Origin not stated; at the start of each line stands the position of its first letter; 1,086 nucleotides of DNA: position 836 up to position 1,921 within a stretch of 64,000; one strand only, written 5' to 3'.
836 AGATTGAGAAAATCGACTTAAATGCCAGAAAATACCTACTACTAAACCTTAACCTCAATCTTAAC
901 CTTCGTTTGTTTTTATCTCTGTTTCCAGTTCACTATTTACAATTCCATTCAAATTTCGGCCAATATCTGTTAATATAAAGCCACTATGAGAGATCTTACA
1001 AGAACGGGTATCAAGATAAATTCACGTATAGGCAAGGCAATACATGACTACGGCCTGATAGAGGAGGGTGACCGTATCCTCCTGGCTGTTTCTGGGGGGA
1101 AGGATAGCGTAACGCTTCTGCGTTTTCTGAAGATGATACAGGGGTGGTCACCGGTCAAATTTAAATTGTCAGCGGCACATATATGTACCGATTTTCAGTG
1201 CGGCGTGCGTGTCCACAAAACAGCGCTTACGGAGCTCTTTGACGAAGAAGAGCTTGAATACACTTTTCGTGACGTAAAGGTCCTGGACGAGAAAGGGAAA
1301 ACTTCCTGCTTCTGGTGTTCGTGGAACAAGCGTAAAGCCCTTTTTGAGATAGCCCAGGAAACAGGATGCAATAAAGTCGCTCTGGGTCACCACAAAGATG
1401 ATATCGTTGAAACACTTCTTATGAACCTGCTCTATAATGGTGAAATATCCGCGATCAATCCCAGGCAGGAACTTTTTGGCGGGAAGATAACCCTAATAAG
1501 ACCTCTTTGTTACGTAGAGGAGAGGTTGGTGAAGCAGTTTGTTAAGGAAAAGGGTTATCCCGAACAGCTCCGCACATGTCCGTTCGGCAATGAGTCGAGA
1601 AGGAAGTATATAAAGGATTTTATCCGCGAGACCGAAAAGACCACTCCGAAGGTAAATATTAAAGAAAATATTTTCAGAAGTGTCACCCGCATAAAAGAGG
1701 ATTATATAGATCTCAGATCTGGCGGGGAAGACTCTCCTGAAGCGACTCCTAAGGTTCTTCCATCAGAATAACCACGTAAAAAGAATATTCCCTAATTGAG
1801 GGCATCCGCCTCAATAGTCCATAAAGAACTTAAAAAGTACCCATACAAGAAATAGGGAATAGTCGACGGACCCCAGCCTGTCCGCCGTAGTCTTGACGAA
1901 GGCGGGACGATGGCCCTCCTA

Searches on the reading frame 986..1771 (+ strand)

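Call 46: search_protein_families(library=pfam, proteins=[window:986-1771:+], max_evalue=0.00001)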
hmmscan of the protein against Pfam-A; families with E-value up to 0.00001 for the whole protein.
window:986-1771:+ (261 aa): 1 family
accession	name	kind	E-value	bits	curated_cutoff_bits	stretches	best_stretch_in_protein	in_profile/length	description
PF01171.26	ATP_bind_3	-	1.2e-17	64.7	27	1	31-190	2-160/182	PP-loop family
